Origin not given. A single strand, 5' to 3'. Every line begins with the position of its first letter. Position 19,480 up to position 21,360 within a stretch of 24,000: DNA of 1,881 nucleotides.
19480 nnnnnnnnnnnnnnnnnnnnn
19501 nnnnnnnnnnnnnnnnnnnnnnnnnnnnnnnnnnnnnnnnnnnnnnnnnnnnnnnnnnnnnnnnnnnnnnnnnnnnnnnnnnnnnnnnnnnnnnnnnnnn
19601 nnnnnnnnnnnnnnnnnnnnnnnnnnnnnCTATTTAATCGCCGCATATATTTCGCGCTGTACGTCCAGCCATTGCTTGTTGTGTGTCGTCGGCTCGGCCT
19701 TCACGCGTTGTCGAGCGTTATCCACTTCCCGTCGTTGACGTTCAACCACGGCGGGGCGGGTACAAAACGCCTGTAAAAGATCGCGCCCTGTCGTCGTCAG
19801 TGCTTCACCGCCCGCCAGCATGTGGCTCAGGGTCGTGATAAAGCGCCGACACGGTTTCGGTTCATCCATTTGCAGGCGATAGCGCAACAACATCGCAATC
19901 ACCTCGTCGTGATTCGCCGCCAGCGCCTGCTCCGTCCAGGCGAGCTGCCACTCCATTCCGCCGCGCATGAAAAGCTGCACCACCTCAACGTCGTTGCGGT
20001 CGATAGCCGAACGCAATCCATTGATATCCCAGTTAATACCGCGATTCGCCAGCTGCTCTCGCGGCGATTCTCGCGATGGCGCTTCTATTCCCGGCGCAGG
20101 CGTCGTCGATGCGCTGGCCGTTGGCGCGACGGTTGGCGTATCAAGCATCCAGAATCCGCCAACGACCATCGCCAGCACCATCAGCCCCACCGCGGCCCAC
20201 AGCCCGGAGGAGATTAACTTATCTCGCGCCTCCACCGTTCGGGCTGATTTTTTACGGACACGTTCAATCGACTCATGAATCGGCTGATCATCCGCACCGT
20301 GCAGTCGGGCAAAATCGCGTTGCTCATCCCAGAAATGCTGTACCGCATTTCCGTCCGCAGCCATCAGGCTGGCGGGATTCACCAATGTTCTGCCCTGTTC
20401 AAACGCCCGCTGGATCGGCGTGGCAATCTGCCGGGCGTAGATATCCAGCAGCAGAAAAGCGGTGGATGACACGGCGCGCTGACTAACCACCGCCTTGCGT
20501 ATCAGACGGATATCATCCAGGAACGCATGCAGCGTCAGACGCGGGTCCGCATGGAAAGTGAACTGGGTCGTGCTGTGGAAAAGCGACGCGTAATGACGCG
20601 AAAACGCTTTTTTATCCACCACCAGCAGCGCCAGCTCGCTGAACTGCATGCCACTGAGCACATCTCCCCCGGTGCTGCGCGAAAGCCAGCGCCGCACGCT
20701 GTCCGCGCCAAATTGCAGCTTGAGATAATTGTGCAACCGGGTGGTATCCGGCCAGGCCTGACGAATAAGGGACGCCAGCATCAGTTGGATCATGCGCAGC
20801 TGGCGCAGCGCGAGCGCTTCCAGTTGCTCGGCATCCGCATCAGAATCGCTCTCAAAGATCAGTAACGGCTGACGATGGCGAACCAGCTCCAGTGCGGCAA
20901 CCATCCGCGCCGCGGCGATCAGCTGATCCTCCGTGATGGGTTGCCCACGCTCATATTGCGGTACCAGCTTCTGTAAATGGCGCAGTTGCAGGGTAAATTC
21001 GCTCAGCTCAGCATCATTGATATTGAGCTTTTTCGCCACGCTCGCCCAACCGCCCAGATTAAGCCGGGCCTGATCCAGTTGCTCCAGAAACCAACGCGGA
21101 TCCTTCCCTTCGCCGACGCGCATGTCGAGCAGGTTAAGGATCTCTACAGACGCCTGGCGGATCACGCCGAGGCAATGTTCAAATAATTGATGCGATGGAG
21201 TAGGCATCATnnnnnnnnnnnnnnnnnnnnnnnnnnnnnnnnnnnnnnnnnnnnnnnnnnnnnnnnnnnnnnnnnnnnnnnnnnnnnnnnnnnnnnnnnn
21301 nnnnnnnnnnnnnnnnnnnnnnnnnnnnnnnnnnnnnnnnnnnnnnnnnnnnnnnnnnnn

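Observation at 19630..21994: Divergent two-gene module between treF and yhjB: HEPN-like/TM/ankyrin-like membrane protein plus a cytoplasmic lysozyme-fold protein, both apparently lacking canonical catalytic residues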

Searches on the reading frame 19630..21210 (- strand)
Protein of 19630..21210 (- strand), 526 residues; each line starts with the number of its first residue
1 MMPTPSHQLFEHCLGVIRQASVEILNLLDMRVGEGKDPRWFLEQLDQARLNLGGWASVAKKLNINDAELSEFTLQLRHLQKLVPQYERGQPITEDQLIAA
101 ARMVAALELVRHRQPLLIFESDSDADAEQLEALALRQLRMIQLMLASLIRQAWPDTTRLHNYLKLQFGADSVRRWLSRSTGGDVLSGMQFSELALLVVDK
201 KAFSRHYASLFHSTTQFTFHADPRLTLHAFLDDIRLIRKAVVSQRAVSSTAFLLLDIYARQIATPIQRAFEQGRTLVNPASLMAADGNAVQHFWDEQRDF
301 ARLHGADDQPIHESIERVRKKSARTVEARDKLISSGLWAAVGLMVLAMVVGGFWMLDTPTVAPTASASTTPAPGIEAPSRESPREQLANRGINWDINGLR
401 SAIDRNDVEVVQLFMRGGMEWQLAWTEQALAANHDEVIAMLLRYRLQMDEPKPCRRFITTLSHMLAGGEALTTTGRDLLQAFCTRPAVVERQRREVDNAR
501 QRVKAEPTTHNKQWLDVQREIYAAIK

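Call 3: search_protein_families(library=pfam, proteins=[window:19630-21210:-], max_evalue=0.1)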
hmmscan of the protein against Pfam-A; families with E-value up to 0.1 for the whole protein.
window:19630-21210:- (526 aa): 1 family
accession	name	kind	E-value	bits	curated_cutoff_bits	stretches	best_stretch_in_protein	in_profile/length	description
PF18729.6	HEPN_STY4199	-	1.6e-119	398.8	25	1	7-279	10-282/282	STY4199-like HEPN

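Call 4: search_protein_families(library=ncbifam, proteins=[window:19630-21210:-], max_evalue=0.1)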
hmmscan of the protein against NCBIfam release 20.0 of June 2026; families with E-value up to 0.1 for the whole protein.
window:19630-21210:- (526 aa): 0 families

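Call 8: search_dna_similar(query=window:19630-21210:-, collection=phages, mode=protein, max_rows=15)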
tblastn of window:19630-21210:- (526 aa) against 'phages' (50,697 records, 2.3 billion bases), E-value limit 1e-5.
Records with a match: 5; places in all: 5; records where one place covers at least 80% of the query: 3.
Best place of each record, by identity: <60% 5.
By first word of the organism name: Salmonella 4; Escherichia 1.
By host as written in the record: Homo sapiens 2; Salmonella enterica subsp. enterica serovar Kentucky 2; Escherichia coli O157:H7 ATCC 43895 1.
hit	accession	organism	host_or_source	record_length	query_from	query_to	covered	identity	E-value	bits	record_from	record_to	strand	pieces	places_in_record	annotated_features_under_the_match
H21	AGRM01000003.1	Salmonella enterica subsp. houtenae str. ATCC BAA-1581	Homo sapiens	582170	10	525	98%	51.2%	7e-149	478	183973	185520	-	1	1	hypothetical protein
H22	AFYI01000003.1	Salmonella enterica subsp. enterica serovar Infantis str. ...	Homo sapiens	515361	10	525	98%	50.8%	2e-148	476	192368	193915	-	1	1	hypothetical protein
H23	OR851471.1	Salmonella phage S.Kent 1-2-1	Salmonella enterica subsp. enterica ...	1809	10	463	86%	51.5%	6e-139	419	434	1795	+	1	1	record has no annotation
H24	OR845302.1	Escherichia phage ECO95 1-6-1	Escherichia coli O157:H7 ATCC 43895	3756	224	525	57%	47.7%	2e-69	247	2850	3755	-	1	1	record has no annotation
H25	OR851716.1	Salmonella phage S.Kent 1-2-1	Salmonella enterica subsp. enterica ...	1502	466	525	11%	46.7%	4e-8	61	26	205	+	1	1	record has no annotation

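Call 9: search_dna_similar(query=window:19630-21210:-, collection=plasmids, mode=protein, max_rows=15)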
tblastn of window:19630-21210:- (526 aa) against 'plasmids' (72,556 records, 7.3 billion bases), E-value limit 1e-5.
Records with a match: 3; places in all: 3; records where one place covers at least 80% of the query: 2.
Best place of each record, by identity: <60% 3.
By first word of the organism name: Enterobacter 1; Salmonella 1; Ralstonia 1.
By predicted mobility (MOB-suite, as given by PLSDB): non-mobilizable 3.
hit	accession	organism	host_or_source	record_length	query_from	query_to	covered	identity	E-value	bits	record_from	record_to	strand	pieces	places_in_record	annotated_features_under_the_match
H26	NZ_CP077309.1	Enterobacter hormaechei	-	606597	1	526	100%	51.6%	1e-156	501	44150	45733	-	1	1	STY4199 family HEPN domain-containing protein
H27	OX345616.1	Salmonella enterica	Gallus gallus,Hen feces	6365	6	525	99%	50.8%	2e-149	478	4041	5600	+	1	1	CDS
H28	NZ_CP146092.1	Ralstonia sp. RRA.1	-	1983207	382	504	23%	28.7%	5e-8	64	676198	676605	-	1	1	none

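Call 10: get_annotated_region(hit=H21, flank=6000)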
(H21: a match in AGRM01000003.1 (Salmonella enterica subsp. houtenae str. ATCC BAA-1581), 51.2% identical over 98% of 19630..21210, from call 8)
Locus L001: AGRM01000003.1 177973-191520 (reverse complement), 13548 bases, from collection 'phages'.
description: Salmonella enterica subsp. houtenae str. ATCC BAA-1581 SEHO0AFNL_Contig0.3, whole genome shotgun sequence.
organism: Salmonella enterica subsp. houtenae str. ATCC BAA-1581 (NCBI taxid 523831)
taxonomy: Bacteria; Pseudomonadati; Pseudomonadota; Gammaproteobacteria; Enterobacterales; Enterobacteriaceae; Salmonella
host: Homo sapiens; source: -; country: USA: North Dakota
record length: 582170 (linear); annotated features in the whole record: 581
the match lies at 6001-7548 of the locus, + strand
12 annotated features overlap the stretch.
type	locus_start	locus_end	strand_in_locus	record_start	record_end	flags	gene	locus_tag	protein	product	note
CDS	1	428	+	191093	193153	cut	-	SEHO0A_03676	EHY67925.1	AsmA family protein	locus tag in AE006468 is STM3610; yhjG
CDS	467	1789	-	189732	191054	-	-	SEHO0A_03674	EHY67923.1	MFS transporter, metabolite:H+ symporter family protein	KEGG: rcm:A1E_04550 1.6e-19 tdk; thymidylate kinase; Psort location: CytoplasmicMembrane, score: 10.00; locus tag in ...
CDS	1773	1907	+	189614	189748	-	-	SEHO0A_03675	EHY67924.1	hypothetical protein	-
CDS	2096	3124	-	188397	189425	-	-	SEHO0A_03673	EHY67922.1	putative ribonuclease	KEGG: rop:ROP_63010 1.1e-44 putative ribonuclease K07058; Psort location: CytoplasmicMembrane, score: 10.00; locus tag ...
CDS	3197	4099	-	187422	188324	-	-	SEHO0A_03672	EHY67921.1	LysR substrate binding domain protein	KEGG: bac:BamMC406_4494 3.2e-59 LysR family transcriptional regulator; Psort location: Cytoplasmic, score: 9.97; locus ...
CDS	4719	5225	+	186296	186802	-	-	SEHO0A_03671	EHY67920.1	hypothetical protein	KEGG: ecm:EcSMS35_3824 3.7e-58 transcriptional regulator, LuxR family; locus tag in AE006468 is STM3606; yhjB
CDS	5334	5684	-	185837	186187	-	-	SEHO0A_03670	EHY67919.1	hypothetical protein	KEGG: pct:PC1_0580 1.1e-12 lysozyme; locus tag in AE006468 is STM3605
CDS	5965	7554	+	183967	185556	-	-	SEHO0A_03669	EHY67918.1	hypothetical protein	Psort location: CytoplasmicMembrane, score: 9.82; locus tag in AE006468 is STM3604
CDS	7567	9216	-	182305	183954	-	-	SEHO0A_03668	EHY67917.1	alpha,alpha-trehalase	KEGG: sea:SeAg_B3810 0. treF; trehalase K01194; Psort location: Cytoplasmic, score: 9.97; locus tag in AE006468 is ...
CDS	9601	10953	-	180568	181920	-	-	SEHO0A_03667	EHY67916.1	glutathione-disulfide reductase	KEGG: see:SNSL254_A3869 5.9e-241 gor; glutathione-disulfide reductase K00383; Psort location: Cytoplasmic, score: 9.97; ...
CDS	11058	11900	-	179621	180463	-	-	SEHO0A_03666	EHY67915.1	hypothetical protein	Psort location: Cytoplasmic, score: 8.96; locus tag in AE006468 is STM3596; yhiR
CDS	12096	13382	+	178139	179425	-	-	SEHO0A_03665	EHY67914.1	PAP2 family protein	KEGG: rec:RHECIAT_CH0003561 4.4e-30 putative phosphatase protein; Psort location: Periplasmic, score: 9.76; locus tag ...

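Call 11: get_annotated_region(hit=H26, flank=6000)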
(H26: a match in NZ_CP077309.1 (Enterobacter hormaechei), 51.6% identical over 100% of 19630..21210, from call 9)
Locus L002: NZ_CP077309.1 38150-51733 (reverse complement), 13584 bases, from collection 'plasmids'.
description: Enterobacter hormaechei strain FDAARGOS 1433 plasmid unnamed1
organism: Enterobacter hormaechei (NCBI taxid 158836)
taxonomy: Bacteria; Pseudomonadota; Gammaproteobacteria; Enterobacterales; Enterobacteriaceae; Enterobacter; Enterobacter hormaechei
host: -; source: -; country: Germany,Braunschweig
typing (MOB-suite, as given by PLSDB): non-mobilizable
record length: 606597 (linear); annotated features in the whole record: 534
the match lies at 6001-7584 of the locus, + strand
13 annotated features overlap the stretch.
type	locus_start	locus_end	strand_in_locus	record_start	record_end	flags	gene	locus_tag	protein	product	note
CDS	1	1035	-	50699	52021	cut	-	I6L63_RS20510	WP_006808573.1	MFS transporter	GO:0055085 - transmembrane transport [Evidence IEA]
CDS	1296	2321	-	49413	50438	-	yhjD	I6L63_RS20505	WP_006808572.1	inner membrane protein YhjD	-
CDS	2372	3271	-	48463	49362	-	-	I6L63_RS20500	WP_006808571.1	LysR family transcriptional regulator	-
CDS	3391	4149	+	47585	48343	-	-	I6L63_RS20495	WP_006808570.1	SDR family oxidoreductase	-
CDS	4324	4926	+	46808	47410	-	-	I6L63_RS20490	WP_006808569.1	response regulator transcription factor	GO:0000160 - phosphorelay signal transduction system [Evidence IEA]; GO:0006355 - regulation of DNA-templated ...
CDS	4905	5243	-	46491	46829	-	-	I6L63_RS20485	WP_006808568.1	lysozyme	-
CDS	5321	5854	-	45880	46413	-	-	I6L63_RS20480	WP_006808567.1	GNAT family protein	-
CDS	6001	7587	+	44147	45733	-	-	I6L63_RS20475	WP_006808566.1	STY4199 family HEPN domain-containing protein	-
CDS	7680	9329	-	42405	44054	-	-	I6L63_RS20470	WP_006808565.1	alpha,alpha-trehalase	-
CDS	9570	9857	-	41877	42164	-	-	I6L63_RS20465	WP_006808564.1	hypothetical protein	-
CDS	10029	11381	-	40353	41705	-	gorA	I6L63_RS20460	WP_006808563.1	glutathione-disulfide reductase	GO:0045454 - cell redox homeostasis [Evidence IEA]; GO:0006749 - glutathione metabolic process [Evidence IEA]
CDS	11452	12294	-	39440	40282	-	-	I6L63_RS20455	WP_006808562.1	23S rRNA (adenine(2030)-N(6))-methyltransferase RlmJ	GO:0070475 - rRNA base methylation [Evidence IEA]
CDS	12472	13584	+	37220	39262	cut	prlC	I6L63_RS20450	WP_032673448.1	oligopeptidase A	GO:0006508 - proteolysis [Evidence IEA]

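Call 14: find_homologous_proteins(query=window:19630-21210:-, max_evalue=0.001)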
Query window:19630-21210:- (526 aa): 284 proteins with E <= 0.001 among 8000 candidates; the best 120 are listed.
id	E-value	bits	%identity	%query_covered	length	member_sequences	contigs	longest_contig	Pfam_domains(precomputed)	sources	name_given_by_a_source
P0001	0.0e+0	1064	90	100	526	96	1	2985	PF18729.8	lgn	-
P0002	5.3e-284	961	81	100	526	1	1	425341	PF18729.8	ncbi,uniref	ncbi:STY4199 family HEPN domain-containing protein [Pseudocitrobacter cyperus]|uniref:STY4199 family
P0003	2.3e-258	876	74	100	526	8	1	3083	PF18729.8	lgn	-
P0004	4.1e-250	849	71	100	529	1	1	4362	PF18729.8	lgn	-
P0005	2.4e-246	836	70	100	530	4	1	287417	PF18729.8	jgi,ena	jgi:hypothetical protein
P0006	7.3e-197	673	59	98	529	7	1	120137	PF18729.8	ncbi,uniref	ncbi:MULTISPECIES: STY4199 family HEPN domain-containing protein [Enterobacterales]|uniref:STY4199 f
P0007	9.1e-197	673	58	100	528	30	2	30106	PF18729.8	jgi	jgi:hypothetical protein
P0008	2.0e-196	672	59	100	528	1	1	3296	PF18729.8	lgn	-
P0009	2.1e-196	672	58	100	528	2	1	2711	PF18729.8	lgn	-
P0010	5.1e-195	667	58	100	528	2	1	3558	PF18729.8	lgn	-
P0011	1.3e-194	666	59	100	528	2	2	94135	PF18729.8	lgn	-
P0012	9.1e-194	663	59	100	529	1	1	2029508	PF18729.8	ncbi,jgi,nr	ncbi:hypothetical protein EGM70_17835 [Enterobacteriaceae bacterium 89]|jgi:hypothetical protein|nr:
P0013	2.3e-193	662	59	98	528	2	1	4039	PF18729.8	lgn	-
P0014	2.7e-193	661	58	100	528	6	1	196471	PF18729.8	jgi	-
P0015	3.0e-193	661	58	100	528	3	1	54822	PF18729.8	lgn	-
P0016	6.6e-193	660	57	100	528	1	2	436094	PF18729.8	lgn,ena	-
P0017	6.7e-193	660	57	100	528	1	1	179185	PF18729.8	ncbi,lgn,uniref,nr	ncbi:STY4199 family HEPN domain-containing protein [Enterobacter sp. CC120223-11]|uniref:STY4199 fam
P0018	1.1e-192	659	59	98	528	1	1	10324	PF18729.8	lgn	-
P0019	1.1e-191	656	58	100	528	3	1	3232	PF18729.8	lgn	-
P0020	8.3e-191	653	57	100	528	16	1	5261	PF18729.8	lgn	-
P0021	1.1e-190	653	58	100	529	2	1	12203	PF18729.8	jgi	jgi:hypothetical protein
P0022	4.5e-190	651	56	100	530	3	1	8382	PF18729.8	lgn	-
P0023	2.8e-189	648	57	100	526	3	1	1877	PF18729.8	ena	-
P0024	8.4e-189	647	56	100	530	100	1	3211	PF18729.8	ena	-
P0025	2.6e-188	645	57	100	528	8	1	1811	PF18729.8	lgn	-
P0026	7.4e-188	643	56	100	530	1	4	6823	PF18729.8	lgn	-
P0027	1.3e-187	643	57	100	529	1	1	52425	PF18729.8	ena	-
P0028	1.0e-186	640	56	100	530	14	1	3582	PF18729.8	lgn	-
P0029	7.1e-186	637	56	100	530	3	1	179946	PF18729.8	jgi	jgi:hypothetical protein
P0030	1.2e-185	636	56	100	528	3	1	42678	PF18729.8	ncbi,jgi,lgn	ncbi:MAG TPA: STY4199 family HEPN domain-containing protein [Scandinavium sp.]|jgi:hypothetical prot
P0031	5.8e-185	634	56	100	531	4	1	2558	PF18729.8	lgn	-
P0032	1.4e-184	633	56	100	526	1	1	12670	PF18729.8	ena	-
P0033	1.6e-184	632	56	99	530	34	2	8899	PF18729.8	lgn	-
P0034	2.5e-184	632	56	99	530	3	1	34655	PF18729.8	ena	-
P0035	9.0e-184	630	56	100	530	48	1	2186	PF18729.8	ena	-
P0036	1.1e-182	626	56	100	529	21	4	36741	PF18729.8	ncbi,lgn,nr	ncbi:MAG: STY4199 family HEPN domain-containing protein [Enterobacter sp.]|nr:STY4199 family HEPN do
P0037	1.7e-180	619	55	100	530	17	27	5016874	PF18729.8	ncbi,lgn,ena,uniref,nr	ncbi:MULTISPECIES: STY4199 family HEPN domain-containing protein [Enterobacteriaceae]|uniref:STY4199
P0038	4.8e-180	618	55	99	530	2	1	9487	PF18729.8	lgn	-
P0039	6.1e-180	617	56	100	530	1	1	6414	PF18729.8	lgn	-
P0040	6.8e-180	617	55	99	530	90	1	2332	PF18729.8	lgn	-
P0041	2.0e-179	616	56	100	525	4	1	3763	PF18729.8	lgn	-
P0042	2.6e-179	615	55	99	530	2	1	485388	PF18729.8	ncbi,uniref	ncbi:STY4199 family HEPN domain-containing protein [Kluyvera sp. CHPC 1.251]|uniref:STY4199 family H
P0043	5.2e-179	614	55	100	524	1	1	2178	PF18729.8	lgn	-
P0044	6.9e-179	614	55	100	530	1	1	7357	PF18729.8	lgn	-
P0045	1.8e-178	612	53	100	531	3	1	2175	PF18729.8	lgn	-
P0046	5.7e-178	611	55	99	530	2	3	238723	PF18729.8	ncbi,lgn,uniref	ncbi:STY4199 family HEPN domain-containing protein [Kluyvera sichuanensis]|uniref:STY4199 family HEP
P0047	1.6e-177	609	55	100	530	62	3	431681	PF18729.8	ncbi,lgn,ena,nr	ncbi:TPA: hypothetical protein R4S87_002166 [Kluyvera cryocrescens]|nr:hypothetical protein [Kluyver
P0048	5.5e-177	608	55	100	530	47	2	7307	PF18729.8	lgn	-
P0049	1.3e-176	606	55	100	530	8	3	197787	PF18729.8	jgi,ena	-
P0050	1.9e-176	606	53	99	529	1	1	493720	PF18729.8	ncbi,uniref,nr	ncbi:hypothetical protein EXW94_09165 [Enterobacter sp. JMULE2]|uniref:STY4199 family HEPN domain-co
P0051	4.8e-176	604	54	99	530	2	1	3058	PF18729.8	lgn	-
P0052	4.8e-176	604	54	98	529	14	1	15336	PF18729.8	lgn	-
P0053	5.8e-176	604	54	98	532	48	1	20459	PF18729.8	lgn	-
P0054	6.5e-176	604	54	99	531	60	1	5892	PF18729.8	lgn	-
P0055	7.3e-176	604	53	99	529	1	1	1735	PF18729.8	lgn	-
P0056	1.1e-175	603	53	100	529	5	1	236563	PF18729.8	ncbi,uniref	ncbi:STY4199 family HEPN domain-containing protein [Enterobacter cloacae]|uniref:STY4199 family HEPN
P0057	1.5e-175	603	55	100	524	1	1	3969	PF18729.8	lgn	-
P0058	1.6e-175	603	52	99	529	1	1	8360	PF18729.8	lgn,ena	-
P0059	1.9e-175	602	52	99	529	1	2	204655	PF18729.8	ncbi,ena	ncbi:STY4199 family HEPN domain-containing protein [Enterobacter mori]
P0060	2.5e-175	602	53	99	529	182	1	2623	PF18729.8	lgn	-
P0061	3.0e-175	602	52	100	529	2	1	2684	PF18729.8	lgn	-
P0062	3.3e-175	602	54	98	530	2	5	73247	PF18729.8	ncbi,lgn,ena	-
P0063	4.6e-175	601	53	99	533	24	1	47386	PF18729.8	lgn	-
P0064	4.7e-175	601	52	99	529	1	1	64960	PF18729.8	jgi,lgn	jgi:hypothetical protein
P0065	4.9e-175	601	53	99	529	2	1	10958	PF18729.8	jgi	-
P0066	9.6e-175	600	52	100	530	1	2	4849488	PF18729.8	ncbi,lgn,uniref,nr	ncbi:TPA: hypothetical protein QCI71_003895 [Enterobacter chuandaensis]|uniref:STY4199 family HEPN d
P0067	1.0e-174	600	52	99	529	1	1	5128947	PF18729.8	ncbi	ncbi:STY4199 family HEPN domain-containing protein [Enterobacter mori]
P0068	1.0e-174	600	53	99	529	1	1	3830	PF18729.8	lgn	-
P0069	1.1e-174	600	54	98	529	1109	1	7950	PF18729.8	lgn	-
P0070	1.2e-174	600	52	100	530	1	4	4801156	PF18729.8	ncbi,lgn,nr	ncbi:hypothetical protein AW879_02520 [Enterobacter cloacae]|nr:STY4199 family HEPN domain-containin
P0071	1.3e-174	600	53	99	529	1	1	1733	PF18729.8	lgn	-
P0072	1.3e-174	600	52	100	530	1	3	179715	PF18729.8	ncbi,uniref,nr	ncbi:STY4199 family HEPN domain-containing protein [Enterobacter sp. E-TC7]|uniref:STY4199 family HE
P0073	1.3e-174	600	52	99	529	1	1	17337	PF18729.8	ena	-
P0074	1.3e-174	600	55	100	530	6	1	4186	PF18729.8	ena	-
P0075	1.4e-174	600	53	99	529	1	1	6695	PF18729.8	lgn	-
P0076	1.4e-174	600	52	99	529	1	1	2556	PF18729.8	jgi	-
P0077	1.5e-174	600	52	99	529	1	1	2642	PF18729.8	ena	-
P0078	1.5e-174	599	54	98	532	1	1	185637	PF18729.8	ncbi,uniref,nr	ncbi:STY4199 family HEPN domain-containing protein [Leclercia adecarboxylata]|uniref:STY4199 family 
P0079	1.6e-174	599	53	100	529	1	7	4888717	PF18729.8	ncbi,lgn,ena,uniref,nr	ncbi:hypothetical protein HV346_21875 [Enterobacter sp. RHBSTW-00994]|uniref:STY4199 family HEPN dom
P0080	1.7e-174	599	52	99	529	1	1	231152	PF18729.8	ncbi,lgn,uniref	ncbi:STY4199 family HEPN domain-containing protein [Enterobacter mori]|uniref:STY4199 family HEPN do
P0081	1.8e-174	599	52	99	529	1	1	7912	PF18729.8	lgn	-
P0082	2.0e-174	599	52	99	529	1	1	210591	PF18729.8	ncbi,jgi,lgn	ncbi:STY4199 family HEPN domain-containing protein [Enterobacter mori]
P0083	2.0e-174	599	54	99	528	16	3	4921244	PF18729.8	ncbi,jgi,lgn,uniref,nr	ncbi:STY4199 family HEPN domain-containing protein [Kosakonia sp. BK9b]|uniref:STY4199 family HEPN d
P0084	2.0e-174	599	52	99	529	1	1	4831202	PF18729.8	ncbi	ncbi:UNVERIFIED_ORG: hypothetical protein J2Y93_000089 [Pantoea agglomerans]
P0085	3.4e-174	598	53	99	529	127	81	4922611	PF18729.8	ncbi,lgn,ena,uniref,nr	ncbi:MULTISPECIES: STY4199 family HEPN domain-containing protein [Citrobacter]|uniref:STY4199 family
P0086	3.8e-174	598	52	99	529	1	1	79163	PF18729.8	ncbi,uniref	ncbi:STY4199 family HEPN domain-containing protein [Enterobacter mori]|uniref:STY4199 family HEPN do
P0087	4.6e-174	598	52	100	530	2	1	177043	PF18729.8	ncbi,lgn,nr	ncbi:hypothetical protein VBY78_003520 [Enterobacter bugandensis]|nr:hypothetical protein [Enterobac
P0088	6.1e-174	597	53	98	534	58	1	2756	PF18729.8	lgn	-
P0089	6.6e-174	597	52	99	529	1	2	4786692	PF18729.8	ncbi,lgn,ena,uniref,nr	ncbi:STY4199 family HEPN domain-containing protein [Enterobacter mori]|uniref:STY4199 family HEPN do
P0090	7.9e-174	597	52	100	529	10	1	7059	PF18729.8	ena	-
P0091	1.0e-173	597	52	99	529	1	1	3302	PF18729.8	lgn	-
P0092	1.1e-173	597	52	99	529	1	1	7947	PF18729.8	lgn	-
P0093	1.2e-173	597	54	98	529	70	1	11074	PF18729.8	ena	-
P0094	1.3e-173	596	53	100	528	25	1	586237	PF18729.8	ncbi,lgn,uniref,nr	ncbi:STY4199 family HEPN domain-containing protein [Superficieibacter sp. 1612_C1]|uniref:STY4199 fa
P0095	1.4e-173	596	53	99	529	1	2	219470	PF18729.8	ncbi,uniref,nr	ncbi:STY4199 family HEPN domain-containing protein [Enterobacter huaxiensis]|uniref:STY4199 family H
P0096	1.6e-173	596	52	100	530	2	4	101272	PF18729.8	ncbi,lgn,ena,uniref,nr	ncbi:STY4199 family HEPN domain-containing protein [Enterobacter bugandensis]|uniref:STY4199 family 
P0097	1.8e-173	596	54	98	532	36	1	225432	PF18729.8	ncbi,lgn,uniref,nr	ncbi:STY4199 family HEPN domain-containing protein [Enterobacter sp. ENT03]|uniref:STY4199 family HE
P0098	2.2e-173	596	52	100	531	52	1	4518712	PF18729.8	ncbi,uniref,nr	ncbi:STY4199 family HEPN domain-containing protein [Enterobacter sp. 638]|uniref:Inner membrane prot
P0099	2.2e-173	596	54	98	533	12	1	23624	PF18729.8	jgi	-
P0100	2.8e-173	595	52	99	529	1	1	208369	PF18729.8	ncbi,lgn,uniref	ncbi:STY4199 family HEPN domain-containing protein [Enterobacter mori]|uniref:STY4199 family HEPN do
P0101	2.8e-173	595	52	99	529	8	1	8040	PF18729.8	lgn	-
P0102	3.1e-173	595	52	99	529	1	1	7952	PF18729.8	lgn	-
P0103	3.2e-173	595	52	100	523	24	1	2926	PF18729.8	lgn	-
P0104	3.3e-173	595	52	100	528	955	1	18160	PF18729.8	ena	-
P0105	4.1e-173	595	52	99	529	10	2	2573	PF18729.8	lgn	-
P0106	4.4e-173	595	52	100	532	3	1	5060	PF18729.8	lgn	-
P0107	6.0e-173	594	54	100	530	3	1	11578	PF18729.8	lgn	-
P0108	7.5e-173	594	52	100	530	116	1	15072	PF18729.8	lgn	-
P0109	1.6e-172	593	52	99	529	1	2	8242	PF18729.8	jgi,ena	-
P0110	1.7e-172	593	54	98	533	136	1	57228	PF18729.8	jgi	-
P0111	1.9e-172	593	53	99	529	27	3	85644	PF18729.8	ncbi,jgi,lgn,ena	-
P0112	2.9e-172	592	52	100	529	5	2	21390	PF18729.8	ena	-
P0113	4.0e-172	592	53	98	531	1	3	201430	PF18729.8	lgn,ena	-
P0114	4.2e-172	591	52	100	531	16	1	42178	PF18729.8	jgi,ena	-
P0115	8.9e-172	590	52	100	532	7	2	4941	PF18729.8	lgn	-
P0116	8.9e-172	590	52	99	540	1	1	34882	PF18729.8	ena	-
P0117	1.1e-171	590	53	98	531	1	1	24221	PF18729.8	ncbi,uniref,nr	ncbi:STY4199 family HEPN domain-containing protein [Leclercia sp. H6W5]|uniref:STY4199 family HEPN d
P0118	1.3e-171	590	51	98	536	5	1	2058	PF18729.8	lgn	-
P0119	2.1e-171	589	53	98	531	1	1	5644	PF18729.8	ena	-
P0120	2.1e-171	589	53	98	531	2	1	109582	PF18729.8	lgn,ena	-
